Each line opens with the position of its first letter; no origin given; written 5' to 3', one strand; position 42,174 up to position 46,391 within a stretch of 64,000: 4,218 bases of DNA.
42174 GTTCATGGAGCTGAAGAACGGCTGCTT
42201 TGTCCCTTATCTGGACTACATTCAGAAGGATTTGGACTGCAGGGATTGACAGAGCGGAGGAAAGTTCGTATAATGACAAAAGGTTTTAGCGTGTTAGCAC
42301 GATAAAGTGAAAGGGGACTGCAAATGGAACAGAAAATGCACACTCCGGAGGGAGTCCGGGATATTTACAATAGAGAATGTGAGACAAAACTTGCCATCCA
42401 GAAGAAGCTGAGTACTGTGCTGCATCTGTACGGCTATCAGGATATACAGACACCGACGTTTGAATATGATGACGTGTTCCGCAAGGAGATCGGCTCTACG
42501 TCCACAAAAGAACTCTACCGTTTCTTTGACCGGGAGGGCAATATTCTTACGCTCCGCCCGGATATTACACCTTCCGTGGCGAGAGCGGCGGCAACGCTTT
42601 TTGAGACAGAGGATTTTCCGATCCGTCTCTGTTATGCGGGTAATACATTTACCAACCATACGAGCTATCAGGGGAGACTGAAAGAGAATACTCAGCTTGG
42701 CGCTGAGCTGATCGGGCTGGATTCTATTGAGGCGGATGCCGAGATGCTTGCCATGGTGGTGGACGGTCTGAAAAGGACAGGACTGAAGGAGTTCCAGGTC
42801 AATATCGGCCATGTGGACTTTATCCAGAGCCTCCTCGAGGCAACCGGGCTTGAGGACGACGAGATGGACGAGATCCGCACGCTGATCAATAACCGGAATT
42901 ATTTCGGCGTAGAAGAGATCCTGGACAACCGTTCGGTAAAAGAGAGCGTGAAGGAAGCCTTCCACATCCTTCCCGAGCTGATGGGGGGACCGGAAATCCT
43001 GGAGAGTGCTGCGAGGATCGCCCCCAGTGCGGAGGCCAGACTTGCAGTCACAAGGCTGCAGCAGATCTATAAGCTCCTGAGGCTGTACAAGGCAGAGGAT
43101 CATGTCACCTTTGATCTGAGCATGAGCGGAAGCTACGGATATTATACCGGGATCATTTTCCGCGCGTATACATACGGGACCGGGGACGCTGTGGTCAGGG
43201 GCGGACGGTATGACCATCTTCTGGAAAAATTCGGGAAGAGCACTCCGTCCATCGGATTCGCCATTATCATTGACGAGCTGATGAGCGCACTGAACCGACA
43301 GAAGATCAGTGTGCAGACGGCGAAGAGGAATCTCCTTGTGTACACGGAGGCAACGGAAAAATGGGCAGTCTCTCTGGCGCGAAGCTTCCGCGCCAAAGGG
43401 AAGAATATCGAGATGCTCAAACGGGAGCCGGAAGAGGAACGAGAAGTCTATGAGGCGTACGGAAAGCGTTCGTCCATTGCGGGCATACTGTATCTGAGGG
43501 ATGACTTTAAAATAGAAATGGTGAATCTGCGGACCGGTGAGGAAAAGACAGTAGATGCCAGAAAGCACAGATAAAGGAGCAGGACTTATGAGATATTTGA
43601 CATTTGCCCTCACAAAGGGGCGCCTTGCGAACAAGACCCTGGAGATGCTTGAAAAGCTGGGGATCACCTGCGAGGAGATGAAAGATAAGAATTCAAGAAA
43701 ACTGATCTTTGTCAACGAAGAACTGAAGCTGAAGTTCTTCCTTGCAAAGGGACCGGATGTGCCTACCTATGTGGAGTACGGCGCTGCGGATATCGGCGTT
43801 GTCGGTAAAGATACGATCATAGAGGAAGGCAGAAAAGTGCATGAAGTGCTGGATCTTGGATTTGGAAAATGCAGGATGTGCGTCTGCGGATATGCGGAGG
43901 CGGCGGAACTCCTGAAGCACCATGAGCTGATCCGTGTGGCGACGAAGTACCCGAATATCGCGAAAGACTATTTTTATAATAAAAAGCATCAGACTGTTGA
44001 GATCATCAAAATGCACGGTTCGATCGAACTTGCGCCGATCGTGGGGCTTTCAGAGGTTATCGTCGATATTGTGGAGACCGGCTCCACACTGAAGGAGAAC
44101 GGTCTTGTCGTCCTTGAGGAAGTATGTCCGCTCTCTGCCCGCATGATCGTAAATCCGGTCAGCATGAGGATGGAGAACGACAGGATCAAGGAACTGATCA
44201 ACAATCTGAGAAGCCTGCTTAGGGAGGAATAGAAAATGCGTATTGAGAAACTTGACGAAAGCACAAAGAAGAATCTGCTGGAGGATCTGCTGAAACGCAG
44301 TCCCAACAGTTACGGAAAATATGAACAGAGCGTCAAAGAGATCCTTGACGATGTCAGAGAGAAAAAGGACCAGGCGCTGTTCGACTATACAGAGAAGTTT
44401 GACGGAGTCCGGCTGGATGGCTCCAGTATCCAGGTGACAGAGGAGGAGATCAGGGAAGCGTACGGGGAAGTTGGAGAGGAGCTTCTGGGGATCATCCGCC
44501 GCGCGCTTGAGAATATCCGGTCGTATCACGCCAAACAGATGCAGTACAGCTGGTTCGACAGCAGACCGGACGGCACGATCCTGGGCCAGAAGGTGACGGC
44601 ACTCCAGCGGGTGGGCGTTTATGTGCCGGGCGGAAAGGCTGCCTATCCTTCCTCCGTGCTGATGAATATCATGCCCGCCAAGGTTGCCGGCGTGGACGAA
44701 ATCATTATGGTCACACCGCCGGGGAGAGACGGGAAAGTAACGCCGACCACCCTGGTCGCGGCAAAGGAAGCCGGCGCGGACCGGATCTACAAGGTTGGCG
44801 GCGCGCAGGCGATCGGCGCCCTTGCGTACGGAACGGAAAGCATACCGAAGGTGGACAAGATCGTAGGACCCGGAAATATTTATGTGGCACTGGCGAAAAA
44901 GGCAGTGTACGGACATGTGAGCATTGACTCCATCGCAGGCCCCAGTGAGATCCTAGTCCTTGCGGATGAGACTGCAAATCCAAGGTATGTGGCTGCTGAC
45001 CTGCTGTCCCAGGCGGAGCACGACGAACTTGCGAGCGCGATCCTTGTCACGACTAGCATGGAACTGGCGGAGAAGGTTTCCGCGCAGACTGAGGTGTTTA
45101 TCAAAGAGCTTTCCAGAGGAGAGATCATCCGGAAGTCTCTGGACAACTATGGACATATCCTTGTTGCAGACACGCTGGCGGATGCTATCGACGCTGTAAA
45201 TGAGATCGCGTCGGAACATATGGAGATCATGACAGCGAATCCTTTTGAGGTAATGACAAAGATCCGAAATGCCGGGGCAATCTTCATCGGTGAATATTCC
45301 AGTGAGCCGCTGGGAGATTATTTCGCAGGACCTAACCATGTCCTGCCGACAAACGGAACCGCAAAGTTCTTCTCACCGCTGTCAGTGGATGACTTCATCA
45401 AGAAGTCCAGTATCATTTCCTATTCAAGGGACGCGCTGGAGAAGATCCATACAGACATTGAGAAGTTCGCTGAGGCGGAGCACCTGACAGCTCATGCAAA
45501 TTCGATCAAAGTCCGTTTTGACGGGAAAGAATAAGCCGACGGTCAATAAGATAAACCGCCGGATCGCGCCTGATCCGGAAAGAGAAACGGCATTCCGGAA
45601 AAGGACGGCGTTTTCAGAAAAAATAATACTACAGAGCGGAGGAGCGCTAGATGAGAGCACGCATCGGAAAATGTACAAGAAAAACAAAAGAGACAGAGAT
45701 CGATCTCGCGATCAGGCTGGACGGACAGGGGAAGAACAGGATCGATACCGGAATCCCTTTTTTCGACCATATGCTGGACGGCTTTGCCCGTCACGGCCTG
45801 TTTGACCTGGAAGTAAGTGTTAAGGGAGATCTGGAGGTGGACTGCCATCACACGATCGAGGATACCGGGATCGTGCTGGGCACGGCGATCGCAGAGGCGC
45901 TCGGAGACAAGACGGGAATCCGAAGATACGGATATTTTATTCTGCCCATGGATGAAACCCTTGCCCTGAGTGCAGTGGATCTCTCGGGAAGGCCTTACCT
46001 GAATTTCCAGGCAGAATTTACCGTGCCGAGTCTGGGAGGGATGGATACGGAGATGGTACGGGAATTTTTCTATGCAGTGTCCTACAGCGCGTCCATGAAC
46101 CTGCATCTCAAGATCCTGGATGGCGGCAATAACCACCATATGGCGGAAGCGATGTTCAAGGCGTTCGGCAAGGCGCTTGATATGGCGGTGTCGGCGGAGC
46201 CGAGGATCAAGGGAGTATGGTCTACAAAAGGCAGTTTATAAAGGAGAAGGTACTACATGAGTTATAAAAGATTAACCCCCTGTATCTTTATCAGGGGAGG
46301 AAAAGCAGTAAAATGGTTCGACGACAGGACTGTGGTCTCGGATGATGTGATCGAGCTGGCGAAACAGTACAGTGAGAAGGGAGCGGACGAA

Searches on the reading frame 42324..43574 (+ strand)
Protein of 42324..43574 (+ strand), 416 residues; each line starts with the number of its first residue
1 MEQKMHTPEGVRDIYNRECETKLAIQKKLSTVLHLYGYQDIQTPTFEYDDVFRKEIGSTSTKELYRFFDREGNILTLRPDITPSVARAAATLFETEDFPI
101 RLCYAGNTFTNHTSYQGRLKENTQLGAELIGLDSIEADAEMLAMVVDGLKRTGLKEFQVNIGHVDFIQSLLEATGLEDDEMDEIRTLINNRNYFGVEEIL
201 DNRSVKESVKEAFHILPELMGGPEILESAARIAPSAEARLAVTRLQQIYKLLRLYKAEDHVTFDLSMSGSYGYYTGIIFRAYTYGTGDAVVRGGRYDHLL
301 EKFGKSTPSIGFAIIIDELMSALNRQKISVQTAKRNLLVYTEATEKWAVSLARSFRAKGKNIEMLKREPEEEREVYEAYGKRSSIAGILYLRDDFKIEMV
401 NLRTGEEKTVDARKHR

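Call 38: search_protein_families(library=ncbifam, proteins=[window:42324-43574:+], max_evalue=1e-8)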
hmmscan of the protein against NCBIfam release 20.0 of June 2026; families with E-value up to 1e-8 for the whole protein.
window:42324-43574:+ (416 aa): 21 families
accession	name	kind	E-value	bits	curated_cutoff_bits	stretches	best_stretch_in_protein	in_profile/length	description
TIGR00443.1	hisZ_biosyn_reg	equivalog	1.1e-98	330.3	271.65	1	12-324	1-313/314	ATP phosphoribosyltransferase regulatory subunit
NF008936.0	PRK12292.1-3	equivalog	1.2e-91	307.6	492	1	3-398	3-398/406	ATP phosphoribosyltransferase regulatory subunit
NF008941.0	PRK12292.2-4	equivalog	4.4e-89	299.1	447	1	7-366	9-364/393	ATP phosphoribosyltransferase regulatory subunit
NF008942.0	PRK12292.2-5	equivalog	1.2e-87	294.3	643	1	6-394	10-398/434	ATP phosphoribosyltransferase regulatory subunit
TIGR00442.1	hisS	equivalog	5.6e-65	219.9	286.75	1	7-410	2-404/406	histidine--tRNA ligase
NF008940.0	PRK12292.2-3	equivalog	6.8e-64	216.1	450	1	7-399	5-399/404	ATP phosphoribosyltransferase regulatory subunit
NF008938.0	PRK12292.1-6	equivalog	5.4e-63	213.3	833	1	4-362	5-364/420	ATP phosphoribosyltransferase regulatory subunit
NF009086.0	PRK12421.1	equivalog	2.4e-60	204.5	318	1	7-361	9-357/389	ATP phosphoribosyltransferase regulatory subunit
NF008935.0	PRK12292.1-1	equivalog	3.3e-57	194.2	350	1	6-360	5-348/382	ATP phosphoribosyltransferase regulatory subunit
NF008943.0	PRK12292.3-1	equivalog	1.7e-55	188.7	690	1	7-324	26-331/403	ATP phosphoribosyltransferase regulatory subunit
NF008945.0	PRK12292.3-3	equivalog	6e-55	186.8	409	1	7-388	2-355/368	ATP phosphoribosyltransferase regulatory subunit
NF008939.0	PRK12292.2-1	equivalog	3.1e-41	141.4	335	1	9-374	7-373/391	ATP phosphoribosyltransferase regulatory subunit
NF008937.0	PRK12292.1-4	equivalog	2.8e-37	128.5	693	1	7-332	9-333/395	ATP phosphoribosyltransferase regulatory subunit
NF008953.0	PRK12295.1-6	equivalog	3.3e-30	105.3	384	2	21-177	11-164/384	ATP phosphoribosyltransferase regulatory subunit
NF009085.0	PRK12420.1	equivalog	4.9e-30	105.2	540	1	4-409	3-416/426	histidine--tRNA ligase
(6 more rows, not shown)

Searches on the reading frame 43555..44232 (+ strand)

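Call 7: search_protein_families(library=ncbifam, proteins=[window:43555-44232:+], max_evalue=0.00001)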
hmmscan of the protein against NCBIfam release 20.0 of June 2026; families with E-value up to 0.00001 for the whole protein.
window:43555-44232:+ (225 aa): 1 family
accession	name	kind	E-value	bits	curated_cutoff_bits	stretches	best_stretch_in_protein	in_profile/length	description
TIGR00070.1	hisG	equivalog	4.2e-60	202.8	75.75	1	15-199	1-183/183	ATP phosphoribosyltransferase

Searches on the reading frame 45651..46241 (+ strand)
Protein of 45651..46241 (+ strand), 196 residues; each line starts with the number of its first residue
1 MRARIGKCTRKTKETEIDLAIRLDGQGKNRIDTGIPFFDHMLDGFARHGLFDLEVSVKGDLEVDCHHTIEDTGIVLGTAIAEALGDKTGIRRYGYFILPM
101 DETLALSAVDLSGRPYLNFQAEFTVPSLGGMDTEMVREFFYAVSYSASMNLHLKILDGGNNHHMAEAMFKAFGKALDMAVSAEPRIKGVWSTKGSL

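Call 7: search_protein_families(library=ncbifam, proteins=[window:45651-46241:+], max_evalue=0.00001)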
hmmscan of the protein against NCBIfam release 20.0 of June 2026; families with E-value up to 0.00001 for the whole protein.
window:45651-46241:+ (196 aa): 13 families
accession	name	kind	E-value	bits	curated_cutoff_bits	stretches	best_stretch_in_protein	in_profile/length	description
NF002111.0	PRK00951.2-1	equivalog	5.4e-83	277.3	231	1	2-196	2-194/194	imidazoleglycerol-phosphate dehydratase HisB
NF002115.0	PRK00951.2-5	equivalog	3.3e-80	268.4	289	1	4-196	3-195/195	imidazoleglycerol-phosphate dehydratase HisB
NF002109.0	PRK00951.1-5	equivalog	8.3e-78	260.7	278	1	3-196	2-196/196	imidazoleglycerol-phosphate dehydratase HisB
NF002107.0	PRK00951.1-2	equivalog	1.6e-77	259.6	267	1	7-195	5-193/194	imidazoleglycerol-phosphate dehydratase HisB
NF002112.0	PRK00951.2-2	equivalog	8e-77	257.4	315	1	6-196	4-194/194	imidazoleglycerol-phosphate dehydratase HisB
NF002116.0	PRK00951.2-6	equivalog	1.5e-75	253.5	269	1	1-196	1-197/197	imidazoleglycerol-phosphate dehydratase HisB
NF003937.0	PRK05446.1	equivalog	1.4e-74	251.2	443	1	2-196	165-355/355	bifunctional histidinol-phosphatase/imidazoleglycerol-phosphate dehydratase HisB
NF002106.0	PRK00951.1-1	equivalog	1.4e-72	243.5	283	1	3-196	3-197/197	imidazoleglycerol-phosphate dehydratase HisB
NF002110.2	PRK00951.1-6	equivalog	3.1e-71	239.2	266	1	4-196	1-199/199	imidazoleglycerol-phosphate dehydratase HisB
NF002108.0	PRK00951.1-3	equivalog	4e-70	235.7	328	1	3-195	9-202/205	imidazoleglycerol-phosphate dehydratase HisB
NF002114.0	PRK00951.2-4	equivalog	5.8e-67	225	189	1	7-196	3-190/190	imidazoleglycerol-phosphate dehydratase HisB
NF002113.0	PRK00951.2-3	equivalog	9.1e-62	208.3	288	1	4-195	2-189/190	imidazoleglycerol-phosphate dehydratase HisB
NF010121.0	PRK13598.1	equivalog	5.8e-50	169.7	295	1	3-196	2-193/193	imidazoleglycerol-phosphate dehydratase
